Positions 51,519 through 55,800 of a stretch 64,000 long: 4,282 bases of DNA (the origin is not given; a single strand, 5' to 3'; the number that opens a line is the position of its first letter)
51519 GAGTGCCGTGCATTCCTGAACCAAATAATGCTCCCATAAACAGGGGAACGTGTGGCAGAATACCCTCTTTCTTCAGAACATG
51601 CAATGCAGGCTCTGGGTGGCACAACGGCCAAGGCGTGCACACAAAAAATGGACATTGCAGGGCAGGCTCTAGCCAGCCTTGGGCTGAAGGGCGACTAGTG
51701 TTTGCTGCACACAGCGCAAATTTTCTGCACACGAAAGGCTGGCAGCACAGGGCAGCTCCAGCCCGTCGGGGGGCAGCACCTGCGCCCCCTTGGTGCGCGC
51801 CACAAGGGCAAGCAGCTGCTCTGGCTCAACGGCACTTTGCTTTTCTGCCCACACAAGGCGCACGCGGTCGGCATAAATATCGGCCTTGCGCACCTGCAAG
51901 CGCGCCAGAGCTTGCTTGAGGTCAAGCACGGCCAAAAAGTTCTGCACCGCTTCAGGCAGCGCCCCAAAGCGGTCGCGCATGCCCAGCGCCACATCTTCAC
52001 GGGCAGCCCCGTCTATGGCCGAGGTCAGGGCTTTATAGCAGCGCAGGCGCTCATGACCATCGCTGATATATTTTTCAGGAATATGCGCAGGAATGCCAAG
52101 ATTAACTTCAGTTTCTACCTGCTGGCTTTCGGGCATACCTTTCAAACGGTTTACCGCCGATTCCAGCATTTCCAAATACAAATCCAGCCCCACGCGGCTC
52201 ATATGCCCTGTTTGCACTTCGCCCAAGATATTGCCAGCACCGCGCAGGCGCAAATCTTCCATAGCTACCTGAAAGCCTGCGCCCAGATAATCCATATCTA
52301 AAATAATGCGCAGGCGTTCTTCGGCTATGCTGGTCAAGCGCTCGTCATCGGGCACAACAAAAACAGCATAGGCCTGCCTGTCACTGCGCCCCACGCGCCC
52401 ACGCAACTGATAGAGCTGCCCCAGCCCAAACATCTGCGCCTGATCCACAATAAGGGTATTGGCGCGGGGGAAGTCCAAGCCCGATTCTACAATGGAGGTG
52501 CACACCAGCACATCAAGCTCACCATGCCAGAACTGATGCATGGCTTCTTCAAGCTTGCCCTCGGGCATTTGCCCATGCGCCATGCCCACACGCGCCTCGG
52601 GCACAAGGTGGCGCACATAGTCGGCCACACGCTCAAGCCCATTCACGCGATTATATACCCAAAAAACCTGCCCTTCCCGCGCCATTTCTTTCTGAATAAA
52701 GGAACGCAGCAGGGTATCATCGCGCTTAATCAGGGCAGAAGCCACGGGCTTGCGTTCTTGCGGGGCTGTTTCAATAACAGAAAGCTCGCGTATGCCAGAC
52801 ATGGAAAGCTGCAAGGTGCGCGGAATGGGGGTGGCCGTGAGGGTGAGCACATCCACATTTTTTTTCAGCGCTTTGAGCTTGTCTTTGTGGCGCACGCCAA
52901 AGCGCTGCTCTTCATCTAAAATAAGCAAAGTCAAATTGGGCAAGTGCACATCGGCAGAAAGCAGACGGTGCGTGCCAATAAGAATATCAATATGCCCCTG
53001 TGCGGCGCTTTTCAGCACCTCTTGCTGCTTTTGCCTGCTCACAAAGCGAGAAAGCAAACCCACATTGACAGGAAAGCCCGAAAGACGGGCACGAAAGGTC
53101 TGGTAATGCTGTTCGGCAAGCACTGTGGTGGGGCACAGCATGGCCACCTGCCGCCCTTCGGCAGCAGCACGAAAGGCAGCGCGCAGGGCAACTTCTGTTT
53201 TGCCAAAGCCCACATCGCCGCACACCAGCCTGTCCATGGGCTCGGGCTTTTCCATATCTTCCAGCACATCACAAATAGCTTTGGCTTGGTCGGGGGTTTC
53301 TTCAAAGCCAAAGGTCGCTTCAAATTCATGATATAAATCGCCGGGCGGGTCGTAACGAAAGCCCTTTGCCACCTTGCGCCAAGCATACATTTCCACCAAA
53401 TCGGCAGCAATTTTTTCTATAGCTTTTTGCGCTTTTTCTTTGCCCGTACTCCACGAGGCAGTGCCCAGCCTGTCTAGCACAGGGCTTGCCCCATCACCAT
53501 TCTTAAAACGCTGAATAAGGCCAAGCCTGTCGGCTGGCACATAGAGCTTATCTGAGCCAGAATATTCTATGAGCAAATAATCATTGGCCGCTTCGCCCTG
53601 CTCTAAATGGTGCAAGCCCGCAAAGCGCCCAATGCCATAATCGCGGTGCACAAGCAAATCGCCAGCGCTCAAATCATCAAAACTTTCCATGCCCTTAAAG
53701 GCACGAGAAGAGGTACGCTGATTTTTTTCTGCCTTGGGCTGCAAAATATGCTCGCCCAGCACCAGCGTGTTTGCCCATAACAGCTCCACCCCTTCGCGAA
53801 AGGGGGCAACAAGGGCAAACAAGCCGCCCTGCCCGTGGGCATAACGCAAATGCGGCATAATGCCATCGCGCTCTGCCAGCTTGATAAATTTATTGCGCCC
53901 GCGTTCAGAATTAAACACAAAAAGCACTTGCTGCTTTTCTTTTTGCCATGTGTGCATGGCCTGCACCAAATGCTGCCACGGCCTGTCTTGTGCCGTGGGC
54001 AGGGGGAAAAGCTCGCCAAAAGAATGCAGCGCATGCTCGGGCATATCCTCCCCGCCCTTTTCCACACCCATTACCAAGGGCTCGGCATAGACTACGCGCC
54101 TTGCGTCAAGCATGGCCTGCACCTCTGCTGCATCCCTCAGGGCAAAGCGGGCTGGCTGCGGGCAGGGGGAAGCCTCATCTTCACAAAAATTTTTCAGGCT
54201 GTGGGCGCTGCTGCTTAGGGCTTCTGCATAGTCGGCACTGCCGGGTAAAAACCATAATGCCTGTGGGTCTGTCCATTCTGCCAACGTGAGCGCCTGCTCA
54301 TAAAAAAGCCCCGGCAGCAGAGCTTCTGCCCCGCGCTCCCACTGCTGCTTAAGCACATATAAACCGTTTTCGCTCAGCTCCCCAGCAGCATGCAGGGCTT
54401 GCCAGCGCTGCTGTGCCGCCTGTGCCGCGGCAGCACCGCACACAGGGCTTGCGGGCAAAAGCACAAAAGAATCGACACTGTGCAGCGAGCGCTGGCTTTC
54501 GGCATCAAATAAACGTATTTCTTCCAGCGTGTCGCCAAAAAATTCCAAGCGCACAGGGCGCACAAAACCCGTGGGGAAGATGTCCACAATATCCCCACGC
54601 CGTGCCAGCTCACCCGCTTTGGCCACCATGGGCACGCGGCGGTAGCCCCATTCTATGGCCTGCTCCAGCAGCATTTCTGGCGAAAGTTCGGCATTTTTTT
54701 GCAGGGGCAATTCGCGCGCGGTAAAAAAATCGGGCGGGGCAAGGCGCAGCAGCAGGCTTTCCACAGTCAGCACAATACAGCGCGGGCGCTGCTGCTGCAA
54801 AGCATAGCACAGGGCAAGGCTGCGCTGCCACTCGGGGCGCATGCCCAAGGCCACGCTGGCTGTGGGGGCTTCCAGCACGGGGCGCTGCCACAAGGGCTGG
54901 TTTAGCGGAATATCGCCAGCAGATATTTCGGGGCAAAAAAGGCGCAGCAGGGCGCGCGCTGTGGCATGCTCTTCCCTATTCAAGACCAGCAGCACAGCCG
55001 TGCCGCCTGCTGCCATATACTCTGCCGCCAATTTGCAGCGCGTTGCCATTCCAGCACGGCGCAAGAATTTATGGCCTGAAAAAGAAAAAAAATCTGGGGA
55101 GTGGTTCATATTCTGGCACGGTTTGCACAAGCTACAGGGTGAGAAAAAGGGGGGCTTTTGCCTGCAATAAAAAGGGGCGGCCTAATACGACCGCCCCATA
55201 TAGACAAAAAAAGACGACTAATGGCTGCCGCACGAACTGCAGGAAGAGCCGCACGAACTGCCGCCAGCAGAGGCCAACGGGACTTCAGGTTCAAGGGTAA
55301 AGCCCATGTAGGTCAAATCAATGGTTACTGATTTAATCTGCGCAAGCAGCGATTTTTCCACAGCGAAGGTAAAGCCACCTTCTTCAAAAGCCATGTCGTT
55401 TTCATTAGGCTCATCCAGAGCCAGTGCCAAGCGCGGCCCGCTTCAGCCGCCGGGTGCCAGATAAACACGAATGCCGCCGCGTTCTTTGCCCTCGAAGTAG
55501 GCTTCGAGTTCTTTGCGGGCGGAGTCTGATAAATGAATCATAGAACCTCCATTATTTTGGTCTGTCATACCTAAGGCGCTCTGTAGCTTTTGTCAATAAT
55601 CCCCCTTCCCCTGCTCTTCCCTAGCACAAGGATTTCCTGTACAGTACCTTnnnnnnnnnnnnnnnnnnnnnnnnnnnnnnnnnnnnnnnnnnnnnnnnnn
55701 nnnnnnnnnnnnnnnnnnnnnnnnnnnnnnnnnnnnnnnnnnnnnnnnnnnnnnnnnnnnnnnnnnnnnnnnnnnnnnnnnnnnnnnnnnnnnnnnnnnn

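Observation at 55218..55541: In-frame TGA at the active-site Cys position of a HesB/IscA-like gene: selenocysteine candidate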

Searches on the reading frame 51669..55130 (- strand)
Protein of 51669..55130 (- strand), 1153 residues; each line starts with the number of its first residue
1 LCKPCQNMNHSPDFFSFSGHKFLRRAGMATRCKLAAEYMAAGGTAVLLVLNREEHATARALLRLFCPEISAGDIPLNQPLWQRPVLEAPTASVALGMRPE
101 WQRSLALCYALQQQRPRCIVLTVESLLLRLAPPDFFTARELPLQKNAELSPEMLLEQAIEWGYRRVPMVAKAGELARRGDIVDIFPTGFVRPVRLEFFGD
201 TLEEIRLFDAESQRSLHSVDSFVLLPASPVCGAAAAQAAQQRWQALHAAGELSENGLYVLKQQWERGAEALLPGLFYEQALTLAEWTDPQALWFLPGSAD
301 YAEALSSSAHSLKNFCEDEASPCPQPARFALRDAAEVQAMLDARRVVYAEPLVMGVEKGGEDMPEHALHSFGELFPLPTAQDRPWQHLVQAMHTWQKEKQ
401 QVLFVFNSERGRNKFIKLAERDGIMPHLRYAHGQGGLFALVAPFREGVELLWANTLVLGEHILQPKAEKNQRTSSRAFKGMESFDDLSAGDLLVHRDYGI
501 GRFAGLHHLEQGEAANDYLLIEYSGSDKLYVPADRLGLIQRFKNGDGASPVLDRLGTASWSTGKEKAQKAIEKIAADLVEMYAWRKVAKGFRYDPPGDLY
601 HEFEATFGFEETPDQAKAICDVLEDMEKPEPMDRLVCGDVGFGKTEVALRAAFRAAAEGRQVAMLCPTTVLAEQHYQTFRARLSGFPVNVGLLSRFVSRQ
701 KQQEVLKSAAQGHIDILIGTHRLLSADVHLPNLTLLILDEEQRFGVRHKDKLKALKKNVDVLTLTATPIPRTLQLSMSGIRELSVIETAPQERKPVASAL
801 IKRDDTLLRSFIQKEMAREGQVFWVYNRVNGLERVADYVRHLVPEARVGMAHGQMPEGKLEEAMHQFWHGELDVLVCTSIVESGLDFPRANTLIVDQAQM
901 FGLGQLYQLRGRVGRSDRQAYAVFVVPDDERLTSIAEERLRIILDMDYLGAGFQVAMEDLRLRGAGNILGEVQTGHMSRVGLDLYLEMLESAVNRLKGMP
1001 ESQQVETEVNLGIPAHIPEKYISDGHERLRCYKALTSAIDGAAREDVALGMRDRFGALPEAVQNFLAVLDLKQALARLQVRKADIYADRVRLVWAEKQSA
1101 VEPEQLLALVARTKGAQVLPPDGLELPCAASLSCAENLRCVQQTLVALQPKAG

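Call 38: search_protein_families(library=ncbifam, proteins=[window:51669-55130:-], max_evalue=0.001)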
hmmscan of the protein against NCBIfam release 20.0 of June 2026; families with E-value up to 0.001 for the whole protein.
window:51669-55130:- (1153 aa): 30 families (the best 25 are shown)
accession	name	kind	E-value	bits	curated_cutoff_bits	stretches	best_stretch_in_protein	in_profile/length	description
TIGR00580.2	mfd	equivalog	7.6e-288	957.8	800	1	159-1082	2-905/907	transcription-repair coupling factor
NF007966.0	PRK10689.1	equivalog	3e-229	763.7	1329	1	105-1113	92-1107/1148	transcription-repair coupling factor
NF008168.0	PRK10917.2-2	equivalog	1.7e-113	380.5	718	1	589-999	344-762/795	ATP-dependent DNA helicase RecG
TIGR00643.1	recG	equivalog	2e-108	363.7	659.4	1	598-977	223-608/629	ATP-dependent DNA helicase RecG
NF008165.0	PRK10917.1-3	equivalog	3e-108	363.1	711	1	588-978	242-636/692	ATP-dependent DNA helicase RecG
NF008170.0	PRK10917.2-4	equivalog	9.4e-93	311.6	975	1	593-975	383-769/826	ATP-dependent DNA helicase RecG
NF008164.0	PRK10917.1-2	equivalog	6e-92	309.1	785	1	585-976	251-645/704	ATP-dependent DNA helicase RecG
NF008163.0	PRK10917.1-1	equivalog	6.3e-88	295.8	796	1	564-978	217-644/692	ATP-dependent DNA helicase RecG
NF008166.0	PRK10917.1-4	equivalog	1.5e-80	271.2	864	1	596-977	262-657/705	ATP-dependent DNA helicase RecG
NF008167.0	PRK10917.2-1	equivalog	9.8e-73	245.5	995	2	597-830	271-523/744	ATP-dependent DNA helicase RecG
NF008169.0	PRK10917.2-3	equivalog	2.1e-53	181.8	555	1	601-976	220-582/610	ATP-dependent DNA helicase RecG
NF003673.1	PRK05298.1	equivalog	3.1e-19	68.8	743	1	115-229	130-245/653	excinuclease ABC subunit UvrB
TIGR00631.1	uvrb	equivalog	7.3e-19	67.4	750.1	1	111-229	127-245/658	excinuclease ABC subunit UvrB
TIGR00595.1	priA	equivalog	2e-18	66.2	230.35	2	635-749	1-110/509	replication restart helicase PriA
NF004067.0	PRK05580.1-4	equivalog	1.7e-16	59.7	763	1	601-753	195-339/737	primosomal protein N'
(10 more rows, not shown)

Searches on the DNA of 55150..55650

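Call 14: search_rna_families(source=window, start=55150, end=55650, threshold=evalue, max_evalue=10, show_alignments=3)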
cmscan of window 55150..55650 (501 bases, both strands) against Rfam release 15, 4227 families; matches with E-value up to 10: 4.
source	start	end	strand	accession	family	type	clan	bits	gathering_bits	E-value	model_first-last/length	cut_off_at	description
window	55165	55243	-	RF02551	DapZ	Cis-reg;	-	16.7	56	2.6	1-78/78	no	ABC transporter regulator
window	55310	55406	-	RF02216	ZNFX1-AS1_2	Gene; lncRNA;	-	14.7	45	0.36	1-93/93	no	ZNFX1 antisense RNA 1 conserved region 2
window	55150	55203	+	RF00417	SNORA56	Gene; snRNA; snoRNA; HACA-box;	CL00039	14.4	80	3.2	44-129/129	5'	Small nucleolar RNA SNORA56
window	55160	55232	-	RF00519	suhB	Gene; sRNA;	CL00108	14.2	41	2.9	1-77/77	no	Makes More Granules Regulator RNA (mmgR)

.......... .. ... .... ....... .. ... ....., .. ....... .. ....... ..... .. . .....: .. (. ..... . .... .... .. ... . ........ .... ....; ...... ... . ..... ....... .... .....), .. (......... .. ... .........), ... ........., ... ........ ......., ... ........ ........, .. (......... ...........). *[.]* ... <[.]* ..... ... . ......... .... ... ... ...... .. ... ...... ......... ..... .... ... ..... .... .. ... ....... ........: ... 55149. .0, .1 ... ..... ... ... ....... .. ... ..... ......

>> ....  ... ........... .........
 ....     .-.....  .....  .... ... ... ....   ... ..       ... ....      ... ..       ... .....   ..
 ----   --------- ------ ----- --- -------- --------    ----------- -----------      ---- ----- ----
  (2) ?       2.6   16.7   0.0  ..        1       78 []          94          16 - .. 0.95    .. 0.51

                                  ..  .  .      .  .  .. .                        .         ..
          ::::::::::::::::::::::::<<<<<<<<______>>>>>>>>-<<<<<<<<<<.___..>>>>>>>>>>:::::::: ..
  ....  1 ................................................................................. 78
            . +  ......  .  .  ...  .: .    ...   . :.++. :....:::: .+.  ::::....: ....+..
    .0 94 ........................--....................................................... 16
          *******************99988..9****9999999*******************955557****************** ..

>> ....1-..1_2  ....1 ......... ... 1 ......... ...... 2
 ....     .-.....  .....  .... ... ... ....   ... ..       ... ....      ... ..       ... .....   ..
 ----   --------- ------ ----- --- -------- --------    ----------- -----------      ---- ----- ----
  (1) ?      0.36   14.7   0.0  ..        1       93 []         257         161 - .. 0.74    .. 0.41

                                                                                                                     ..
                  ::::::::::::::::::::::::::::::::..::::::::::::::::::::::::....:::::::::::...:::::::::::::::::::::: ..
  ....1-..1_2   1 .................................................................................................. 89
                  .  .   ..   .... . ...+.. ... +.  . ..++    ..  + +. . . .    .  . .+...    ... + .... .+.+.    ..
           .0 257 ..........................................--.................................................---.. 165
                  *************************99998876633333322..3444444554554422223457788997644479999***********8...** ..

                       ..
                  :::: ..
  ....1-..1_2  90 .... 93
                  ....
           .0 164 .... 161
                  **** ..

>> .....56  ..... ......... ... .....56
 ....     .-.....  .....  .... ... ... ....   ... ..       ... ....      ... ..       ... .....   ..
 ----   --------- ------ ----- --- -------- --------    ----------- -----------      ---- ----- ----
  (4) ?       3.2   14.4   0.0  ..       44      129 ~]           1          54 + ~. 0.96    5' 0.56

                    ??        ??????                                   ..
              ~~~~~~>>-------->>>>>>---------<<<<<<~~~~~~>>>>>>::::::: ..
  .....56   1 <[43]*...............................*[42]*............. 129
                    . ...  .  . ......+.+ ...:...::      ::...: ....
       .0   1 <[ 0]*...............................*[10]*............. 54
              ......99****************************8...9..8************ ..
